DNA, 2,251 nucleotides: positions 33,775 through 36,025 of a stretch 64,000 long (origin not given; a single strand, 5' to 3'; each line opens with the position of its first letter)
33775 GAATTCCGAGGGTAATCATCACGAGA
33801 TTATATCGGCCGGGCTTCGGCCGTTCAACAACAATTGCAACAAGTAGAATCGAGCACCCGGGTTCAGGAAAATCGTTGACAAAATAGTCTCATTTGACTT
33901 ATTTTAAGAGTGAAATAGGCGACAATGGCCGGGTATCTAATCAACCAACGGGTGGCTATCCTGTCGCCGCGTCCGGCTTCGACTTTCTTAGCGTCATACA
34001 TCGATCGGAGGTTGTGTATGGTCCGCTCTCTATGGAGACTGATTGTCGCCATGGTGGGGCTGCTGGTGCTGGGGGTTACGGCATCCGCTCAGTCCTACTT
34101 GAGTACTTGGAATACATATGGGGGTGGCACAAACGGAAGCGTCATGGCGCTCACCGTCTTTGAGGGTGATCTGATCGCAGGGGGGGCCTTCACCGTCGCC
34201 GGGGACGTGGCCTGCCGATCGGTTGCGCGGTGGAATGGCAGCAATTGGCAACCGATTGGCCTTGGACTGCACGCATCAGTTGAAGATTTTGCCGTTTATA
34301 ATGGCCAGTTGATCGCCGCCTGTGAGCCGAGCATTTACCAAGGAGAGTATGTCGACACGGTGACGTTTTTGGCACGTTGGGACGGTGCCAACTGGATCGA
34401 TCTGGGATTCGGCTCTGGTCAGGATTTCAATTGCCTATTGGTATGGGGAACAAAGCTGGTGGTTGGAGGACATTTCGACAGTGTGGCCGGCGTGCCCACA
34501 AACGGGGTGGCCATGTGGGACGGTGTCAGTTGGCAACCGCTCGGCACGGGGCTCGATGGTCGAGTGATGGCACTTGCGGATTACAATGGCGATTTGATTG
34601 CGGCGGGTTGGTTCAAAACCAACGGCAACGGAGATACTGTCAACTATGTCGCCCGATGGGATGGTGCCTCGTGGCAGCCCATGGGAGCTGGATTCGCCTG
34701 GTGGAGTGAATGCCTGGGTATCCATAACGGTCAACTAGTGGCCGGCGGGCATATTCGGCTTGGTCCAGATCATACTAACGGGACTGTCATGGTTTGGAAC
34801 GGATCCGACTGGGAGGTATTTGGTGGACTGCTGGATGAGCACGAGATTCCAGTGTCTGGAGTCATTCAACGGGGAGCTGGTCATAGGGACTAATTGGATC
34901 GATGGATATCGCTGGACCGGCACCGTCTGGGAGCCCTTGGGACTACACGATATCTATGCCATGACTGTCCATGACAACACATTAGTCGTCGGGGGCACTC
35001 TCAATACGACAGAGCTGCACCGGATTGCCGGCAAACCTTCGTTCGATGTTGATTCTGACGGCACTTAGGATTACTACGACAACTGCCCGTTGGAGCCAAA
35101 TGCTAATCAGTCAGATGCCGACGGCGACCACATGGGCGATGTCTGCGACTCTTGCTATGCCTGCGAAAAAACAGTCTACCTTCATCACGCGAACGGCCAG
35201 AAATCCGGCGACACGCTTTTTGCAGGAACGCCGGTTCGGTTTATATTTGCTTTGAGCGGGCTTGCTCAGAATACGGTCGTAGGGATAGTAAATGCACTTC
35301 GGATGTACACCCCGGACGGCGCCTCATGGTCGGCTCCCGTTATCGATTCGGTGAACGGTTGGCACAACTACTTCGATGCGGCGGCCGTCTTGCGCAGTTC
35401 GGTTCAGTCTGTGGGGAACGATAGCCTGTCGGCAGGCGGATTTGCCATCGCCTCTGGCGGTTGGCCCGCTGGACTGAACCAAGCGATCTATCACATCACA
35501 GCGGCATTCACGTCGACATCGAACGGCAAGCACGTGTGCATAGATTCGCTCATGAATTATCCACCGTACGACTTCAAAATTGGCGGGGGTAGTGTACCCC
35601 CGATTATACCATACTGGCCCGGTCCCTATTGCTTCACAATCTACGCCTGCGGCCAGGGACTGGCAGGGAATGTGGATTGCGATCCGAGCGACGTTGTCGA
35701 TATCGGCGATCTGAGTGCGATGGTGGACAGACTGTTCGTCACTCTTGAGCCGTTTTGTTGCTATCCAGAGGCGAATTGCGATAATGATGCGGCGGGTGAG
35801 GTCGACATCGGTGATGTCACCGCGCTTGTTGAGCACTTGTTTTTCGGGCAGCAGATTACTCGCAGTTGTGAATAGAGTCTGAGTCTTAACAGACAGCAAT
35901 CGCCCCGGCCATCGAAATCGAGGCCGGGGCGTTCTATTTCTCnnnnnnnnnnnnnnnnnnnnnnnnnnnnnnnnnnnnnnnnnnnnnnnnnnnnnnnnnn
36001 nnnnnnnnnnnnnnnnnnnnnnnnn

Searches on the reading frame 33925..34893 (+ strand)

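Call 3: search_protein_families(library=pfam, proteins=[window:33925-34893:+], max_evalue=0.01)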
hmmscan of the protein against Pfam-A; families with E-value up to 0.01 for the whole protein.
window:33925-34893:+ (322 aa): 3 families
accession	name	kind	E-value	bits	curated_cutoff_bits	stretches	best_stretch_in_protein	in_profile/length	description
PF12768.13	Rax2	-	5.6e-10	39.5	28.8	2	176-253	36-115/254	Rax2 C-terminal beta propeller domain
PF19565.4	DUF6087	-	2.8e-09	37.6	27.1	0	96-113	42-59/99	Family of unknown function (DUF6087)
PF17164.10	DUF5122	-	1e-05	26.1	27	0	177-196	5-24/36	Domain of unknown function (DUF5122) beta-propeller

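Call 4: search_protein_families(library=ncbifam, proteins=[window:33925-34893:+], max_evalue=0.01)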
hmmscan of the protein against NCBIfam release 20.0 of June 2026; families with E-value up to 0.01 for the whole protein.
window:33925-34893:+ (322 aa): 0 families

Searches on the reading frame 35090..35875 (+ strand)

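Call 3: search_protein_families(library=pfam, proteins=[window:35090-35875:+], max_evalue=0.01)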
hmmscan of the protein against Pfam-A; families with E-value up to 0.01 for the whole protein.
window:35090-35875:+ (261 aa): 0 families

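Call 4: search_protein_families(library=ncbifam, proteins=[window:35090-35875:+], max_evalue=0.01)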
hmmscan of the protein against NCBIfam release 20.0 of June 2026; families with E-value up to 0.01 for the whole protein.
window:35090-35875:+ (261 aa): 2 families
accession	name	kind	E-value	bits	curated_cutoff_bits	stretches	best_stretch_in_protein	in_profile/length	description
NF045500.1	Omp28_seleno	equivalog_domain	1.3e-07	31.3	200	1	3-58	291-340/377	Omp28-related selenoprotein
NF047638.1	throspo3_MtsC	equivalog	6.2e-05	22.1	350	1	3-42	83-121/428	cell-cell cohesion MYXO-CTERM protein MtsC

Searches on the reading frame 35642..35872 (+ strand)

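Call 5: search_protein_families(library=pfam, proteins=[window:35642-35872:+], max_evalue=10)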
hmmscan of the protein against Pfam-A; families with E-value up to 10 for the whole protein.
seq(77 aa): 1 family
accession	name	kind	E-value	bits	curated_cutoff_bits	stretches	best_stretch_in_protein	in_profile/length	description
PF19771.4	DUF6257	-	0.31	11.3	26.2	1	17-31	33-47/61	Family of unknown function (DUF6257)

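Call 6: search_protein_families(library=ncbifam, proteins=[window:35642-35872:+], max_evalue=10)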
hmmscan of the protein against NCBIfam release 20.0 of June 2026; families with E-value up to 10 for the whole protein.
seq(77 aa): 1 family
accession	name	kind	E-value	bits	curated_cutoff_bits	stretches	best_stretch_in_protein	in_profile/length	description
NF033525.2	lasso_albusnod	subfamily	0.011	16.2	30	1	14-26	14-26/44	albusnodin family lasso peptide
